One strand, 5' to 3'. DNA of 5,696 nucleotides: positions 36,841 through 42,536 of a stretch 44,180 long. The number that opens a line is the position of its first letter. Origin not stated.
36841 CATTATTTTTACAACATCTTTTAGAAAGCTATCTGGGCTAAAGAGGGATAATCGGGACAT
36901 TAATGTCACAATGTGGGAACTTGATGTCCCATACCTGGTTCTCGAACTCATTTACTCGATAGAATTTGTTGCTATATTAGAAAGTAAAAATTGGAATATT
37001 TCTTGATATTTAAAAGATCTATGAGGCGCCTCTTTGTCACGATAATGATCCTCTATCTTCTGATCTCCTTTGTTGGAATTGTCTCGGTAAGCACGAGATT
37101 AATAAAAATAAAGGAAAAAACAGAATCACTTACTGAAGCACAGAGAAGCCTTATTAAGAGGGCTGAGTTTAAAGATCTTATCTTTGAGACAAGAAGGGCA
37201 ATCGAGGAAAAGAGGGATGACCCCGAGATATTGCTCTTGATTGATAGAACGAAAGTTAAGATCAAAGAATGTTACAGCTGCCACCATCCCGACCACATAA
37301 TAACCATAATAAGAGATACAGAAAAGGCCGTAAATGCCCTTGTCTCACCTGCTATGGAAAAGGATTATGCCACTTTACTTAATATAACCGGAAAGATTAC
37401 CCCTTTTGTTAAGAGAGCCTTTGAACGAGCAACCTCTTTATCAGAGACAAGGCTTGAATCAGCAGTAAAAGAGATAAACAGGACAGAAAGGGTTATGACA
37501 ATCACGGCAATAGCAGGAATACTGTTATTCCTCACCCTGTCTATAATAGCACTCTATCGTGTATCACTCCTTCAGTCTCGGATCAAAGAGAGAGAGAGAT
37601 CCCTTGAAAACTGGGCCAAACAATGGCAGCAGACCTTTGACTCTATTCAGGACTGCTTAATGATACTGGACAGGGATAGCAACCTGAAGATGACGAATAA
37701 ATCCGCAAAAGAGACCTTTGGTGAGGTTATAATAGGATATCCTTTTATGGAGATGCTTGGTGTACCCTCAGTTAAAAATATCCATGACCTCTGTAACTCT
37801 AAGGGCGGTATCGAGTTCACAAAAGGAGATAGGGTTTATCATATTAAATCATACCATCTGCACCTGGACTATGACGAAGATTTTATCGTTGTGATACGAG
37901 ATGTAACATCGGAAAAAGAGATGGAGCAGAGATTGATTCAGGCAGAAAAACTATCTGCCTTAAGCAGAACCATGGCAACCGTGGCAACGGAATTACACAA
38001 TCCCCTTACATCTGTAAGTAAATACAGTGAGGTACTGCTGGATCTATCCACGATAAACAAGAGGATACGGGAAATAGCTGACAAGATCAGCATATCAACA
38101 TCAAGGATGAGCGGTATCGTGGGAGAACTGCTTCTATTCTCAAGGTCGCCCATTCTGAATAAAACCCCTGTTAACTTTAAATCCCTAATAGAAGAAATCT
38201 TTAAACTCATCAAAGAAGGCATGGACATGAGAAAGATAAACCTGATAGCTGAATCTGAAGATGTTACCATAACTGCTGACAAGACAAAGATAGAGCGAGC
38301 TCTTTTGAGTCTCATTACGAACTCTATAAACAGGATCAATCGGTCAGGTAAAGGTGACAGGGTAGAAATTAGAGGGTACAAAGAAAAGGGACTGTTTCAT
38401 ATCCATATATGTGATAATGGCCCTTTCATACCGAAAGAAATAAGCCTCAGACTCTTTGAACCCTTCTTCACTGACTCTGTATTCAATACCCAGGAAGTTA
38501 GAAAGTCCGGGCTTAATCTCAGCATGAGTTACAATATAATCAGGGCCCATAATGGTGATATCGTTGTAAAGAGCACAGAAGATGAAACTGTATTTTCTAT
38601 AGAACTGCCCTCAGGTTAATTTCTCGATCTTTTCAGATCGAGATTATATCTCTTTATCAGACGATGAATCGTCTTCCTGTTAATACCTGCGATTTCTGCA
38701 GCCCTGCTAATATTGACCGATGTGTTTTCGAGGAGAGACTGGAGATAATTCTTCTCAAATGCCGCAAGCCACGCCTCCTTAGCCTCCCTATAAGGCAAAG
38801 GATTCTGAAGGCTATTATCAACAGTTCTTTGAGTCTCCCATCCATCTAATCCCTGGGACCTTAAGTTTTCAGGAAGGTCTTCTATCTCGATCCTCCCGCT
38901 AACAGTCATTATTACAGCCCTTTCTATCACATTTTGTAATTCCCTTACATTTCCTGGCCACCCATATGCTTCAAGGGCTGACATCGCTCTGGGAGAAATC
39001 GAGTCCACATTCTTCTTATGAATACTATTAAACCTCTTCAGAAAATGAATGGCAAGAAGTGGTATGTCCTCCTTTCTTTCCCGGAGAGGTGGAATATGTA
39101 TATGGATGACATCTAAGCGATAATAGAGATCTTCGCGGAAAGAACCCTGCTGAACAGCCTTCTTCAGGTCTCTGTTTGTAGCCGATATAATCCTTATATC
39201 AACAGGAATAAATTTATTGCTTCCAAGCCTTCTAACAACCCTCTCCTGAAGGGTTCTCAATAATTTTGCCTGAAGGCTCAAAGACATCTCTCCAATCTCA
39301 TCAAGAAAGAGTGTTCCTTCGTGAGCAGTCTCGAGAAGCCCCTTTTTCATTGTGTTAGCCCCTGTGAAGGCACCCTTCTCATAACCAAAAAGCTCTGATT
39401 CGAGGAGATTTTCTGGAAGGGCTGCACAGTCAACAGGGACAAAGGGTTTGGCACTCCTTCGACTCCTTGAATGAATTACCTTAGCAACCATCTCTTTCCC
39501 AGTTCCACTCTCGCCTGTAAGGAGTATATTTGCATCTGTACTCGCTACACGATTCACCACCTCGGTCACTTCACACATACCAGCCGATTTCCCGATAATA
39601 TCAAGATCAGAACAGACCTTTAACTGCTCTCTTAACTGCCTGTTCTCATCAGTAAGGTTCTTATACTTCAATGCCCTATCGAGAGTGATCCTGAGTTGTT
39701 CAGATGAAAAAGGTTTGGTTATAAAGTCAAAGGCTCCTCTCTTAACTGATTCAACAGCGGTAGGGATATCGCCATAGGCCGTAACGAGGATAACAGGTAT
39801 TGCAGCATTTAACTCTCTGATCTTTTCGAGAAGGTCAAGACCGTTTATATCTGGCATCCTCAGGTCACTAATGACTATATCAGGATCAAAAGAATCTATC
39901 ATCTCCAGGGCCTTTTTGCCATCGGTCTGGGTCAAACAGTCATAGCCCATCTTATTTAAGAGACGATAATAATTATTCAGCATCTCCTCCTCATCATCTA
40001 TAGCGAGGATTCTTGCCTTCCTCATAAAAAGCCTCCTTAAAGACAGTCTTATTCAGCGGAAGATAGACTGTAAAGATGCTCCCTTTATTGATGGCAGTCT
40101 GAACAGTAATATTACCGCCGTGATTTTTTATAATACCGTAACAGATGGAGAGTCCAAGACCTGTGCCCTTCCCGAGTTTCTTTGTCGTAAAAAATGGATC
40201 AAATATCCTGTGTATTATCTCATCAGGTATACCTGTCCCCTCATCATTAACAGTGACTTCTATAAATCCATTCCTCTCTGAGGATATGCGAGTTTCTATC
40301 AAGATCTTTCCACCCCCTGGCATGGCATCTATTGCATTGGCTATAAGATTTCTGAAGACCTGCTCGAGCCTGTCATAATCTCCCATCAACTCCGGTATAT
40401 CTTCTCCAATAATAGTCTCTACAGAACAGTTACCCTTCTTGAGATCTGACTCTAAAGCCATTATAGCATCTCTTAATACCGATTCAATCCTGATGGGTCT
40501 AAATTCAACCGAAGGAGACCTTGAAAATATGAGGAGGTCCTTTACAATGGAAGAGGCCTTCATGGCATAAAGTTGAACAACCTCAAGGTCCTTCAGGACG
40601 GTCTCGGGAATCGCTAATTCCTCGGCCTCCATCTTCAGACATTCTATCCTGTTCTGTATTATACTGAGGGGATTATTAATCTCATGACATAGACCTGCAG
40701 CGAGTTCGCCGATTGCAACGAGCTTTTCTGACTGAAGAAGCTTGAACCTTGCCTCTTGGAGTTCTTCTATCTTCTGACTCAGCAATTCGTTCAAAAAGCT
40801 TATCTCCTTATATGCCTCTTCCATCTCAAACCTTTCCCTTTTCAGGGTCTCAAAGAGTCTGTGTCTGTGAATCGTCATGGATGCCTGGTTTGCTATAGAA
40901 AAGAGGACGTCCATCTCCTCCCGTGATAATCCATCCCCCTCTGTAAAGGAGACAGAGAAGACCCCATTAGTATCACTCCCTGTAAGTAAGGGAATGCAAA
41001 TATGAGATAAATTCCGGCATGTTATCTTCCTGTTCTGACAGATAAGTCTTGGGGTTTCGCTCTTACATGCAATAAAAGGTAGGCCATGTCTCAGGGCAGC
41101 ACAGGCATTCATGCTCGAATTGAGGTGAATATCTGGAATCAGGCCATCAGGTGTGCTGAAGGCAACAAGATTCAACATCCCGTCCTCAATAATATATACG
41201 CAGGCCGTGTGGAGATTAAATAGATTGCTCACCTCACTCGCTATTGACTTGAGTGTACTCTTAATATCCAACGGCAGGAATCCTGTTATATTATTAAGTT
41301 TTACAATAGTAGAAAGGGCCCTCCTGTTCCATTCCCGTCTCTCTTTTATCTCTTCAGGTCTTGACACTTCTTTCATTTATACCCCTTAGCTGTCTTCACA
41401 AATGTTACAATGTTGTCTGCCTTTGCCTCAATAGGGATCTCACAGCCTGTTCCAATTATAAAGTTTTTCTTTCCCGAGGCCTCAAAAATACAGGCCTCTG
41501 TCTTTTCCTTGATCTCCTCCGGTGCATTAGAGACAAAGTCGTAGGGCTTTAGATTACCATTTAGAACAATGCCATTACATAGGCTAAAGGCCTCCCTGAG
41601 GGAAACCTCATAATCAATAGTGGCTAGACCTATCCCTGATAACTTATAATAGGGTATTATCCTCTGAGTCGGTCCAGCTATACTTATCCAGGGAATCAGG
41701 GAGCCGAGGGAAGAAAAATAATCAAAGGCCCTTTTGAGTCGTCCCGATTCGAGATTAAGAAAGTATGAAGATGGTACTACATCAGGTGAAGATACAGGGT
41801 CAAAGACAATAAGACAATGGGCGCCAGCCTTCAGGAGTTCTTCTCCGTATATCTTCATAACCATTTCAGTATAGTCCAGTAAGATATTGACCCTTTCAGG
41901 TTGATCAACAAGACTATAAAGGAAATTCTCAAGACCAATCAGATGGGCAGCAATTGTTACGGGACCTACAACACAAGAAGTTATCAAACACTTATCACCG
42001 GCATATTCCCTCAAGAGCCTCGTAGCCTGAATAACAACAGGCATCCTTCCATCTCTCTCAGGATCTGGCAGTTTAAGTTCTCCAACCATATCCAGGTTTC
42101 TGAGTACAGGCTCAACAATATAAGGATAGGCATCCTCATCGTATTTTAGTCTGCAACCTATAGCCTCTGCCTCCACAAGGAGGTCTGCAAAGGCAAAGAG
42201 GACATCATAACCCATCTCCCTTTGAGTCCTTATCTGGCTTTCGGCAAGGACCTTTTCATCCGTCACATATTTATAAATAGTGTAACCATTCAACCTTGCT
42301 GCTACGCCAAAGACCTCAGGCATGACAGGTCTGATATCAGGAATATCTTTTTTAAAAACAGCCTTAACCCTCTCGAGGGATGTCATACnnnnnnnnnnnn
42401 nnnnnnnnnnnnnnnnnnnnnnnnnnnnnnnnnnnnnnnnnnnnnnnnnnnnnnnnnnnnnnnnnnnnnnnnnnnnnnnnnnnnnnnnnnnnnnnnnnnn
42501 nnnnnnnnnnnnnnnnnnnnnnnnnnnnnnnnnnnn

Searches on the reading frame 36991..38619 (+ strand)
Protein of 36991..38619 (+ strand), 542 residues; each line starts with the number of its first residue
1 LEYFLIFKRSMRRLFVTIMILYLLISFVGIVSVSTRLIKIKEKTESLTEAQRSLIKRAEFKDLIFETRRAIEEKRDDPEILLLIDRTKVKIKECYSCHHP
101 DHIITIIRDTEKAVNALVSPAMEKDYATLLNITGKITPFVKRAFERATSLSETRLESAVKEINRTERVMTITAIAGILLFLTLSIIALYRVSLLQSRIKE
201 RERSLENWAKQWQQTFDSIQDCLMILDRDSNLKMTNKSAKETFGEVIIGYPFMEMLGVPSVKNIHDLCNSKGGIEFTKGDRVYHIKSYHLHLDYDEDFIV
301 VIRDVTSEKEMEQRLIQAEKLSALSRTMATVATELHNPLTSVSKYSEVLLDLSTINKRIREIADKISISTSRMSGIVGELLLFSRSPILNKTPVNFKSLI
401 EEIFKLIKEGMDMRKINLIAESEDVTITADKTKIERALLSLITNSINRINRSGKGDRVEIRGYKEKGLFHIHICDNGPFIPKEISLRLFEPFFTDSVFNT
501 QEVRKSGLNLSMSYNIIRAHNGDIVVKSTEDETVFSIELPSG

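Call 97: search_protein_families(library=pfam, proteins=[window:36991-38619:+], max_evalue=0.001)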
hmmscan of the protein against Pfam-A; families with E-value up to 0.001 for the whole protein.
window:36991-38619:+ (542 aa): 2 families
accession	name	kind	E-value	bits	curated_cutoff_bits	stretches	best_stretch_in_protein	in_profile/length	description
PF02518.31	HATPase_c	-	1.4e-14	54.9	26.4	1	430-540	2-108/111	Histidine kinase-, DNA gyrase B-, and HSP90-like ATPase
PF00512.31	HisKA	-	7.3e-08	32.8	26.9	1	324-386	2-63/66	His Kinase A (phospho-acceptor) domain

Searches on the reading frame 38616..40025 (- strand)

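Call 97: search_protein_families(library=pfam, proteins=[window:38616-40025:-], max_evalue=0.001)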
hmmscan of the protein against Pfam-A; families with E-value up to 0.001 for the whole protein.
window:38616-40025:- (469 aa): 8 families
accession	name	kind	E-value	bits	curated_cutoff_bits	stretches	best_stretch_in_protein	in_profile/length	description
PF00158.32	Sigma54_activat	-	3.9e-74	248.3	20.2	1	143-310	1-168/168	Sigma-54 interaction domain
PF00072.30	Response_reg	-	2.1e-30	105.6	30.2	1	6-113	1-108/111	Response regulator receiver domain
PF25601.1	AAA_lid_14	-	2.3e-30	104.7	27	1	315-392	1-78/87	AAA+ ATPase lid domain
PF14532.12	Sigma54_activ_2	-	5.7e-25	88.6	25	1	144-314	1-138/138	Sigma-54 interaction domain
PF01078.27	Mg_chelatase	-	2.3e-08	34.1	20.3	1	222-284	93-157/207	Magnesium chelatase, subunit ChlI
PF02954.25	HTH_8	-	3.4e-06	27.1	22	1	420-460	2-42/42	Bacterial regulatory protein, Fis family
PF07728.20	AAA_5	-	4.2e-06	27.3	22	1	166-285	1-123/139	AAA domain (dynein-related subfamily)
PF13551.12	HTH_29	-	0.00036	21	28.1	0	435-462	10-38/64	Winged helix-turn helix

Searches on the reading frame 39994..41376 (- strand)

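Call 97: search_protein_families(library=pfam, proteins=[window:39994-41376:-], max_evalue=0.001)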
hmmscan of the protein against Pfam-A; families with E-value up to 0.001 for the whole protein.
window:39994-41376:- (460 aa): 6 families
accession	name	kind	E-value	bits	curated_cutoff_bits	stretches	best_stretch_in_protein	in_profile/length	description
PF02518.31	HATPase_c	-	7.9e-29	100.8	26.4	1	332-442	1-110/111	Histidine kinase-, DNA gyrase B-, and HSP90-like ATPase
PF13185.12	GAF_2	-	5.9e-09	36.7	28.6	1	36-170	2-136/136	GAF domain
PF00512.31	HisKA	-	3.1e-08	34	26.9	1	223-287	3-63/66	His Kinase A (phospho-acceptor) domain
PF01590.32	GAF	-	5e-07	30.8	22.4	1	37-169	1-133/133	GAF domain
PF14501.12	HATPase_c_5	-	3.5e-05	24.1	22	1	338-428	7-91/102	GHKL domain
PF13492.12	GAF_3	-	8.4e-05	23.4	27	1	38-169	2-127/129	GAF domain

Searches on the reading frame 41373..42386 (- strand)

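Call 97: search_protein_families(library=pfam, proteins=[window:41373-42386:-], max_evalue=0.001)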
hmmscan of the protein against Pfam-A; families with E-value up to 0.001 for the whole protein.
window:41373-42386:- (337 aa): 1 family
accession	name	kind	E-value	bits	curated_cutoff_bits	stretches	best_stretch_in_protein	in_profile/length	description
PF01208.23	URO-D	-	2.7e-56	191.5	23.9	1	3-336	2-346/346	Uroporphyrinogen decarboxylase (URO-D)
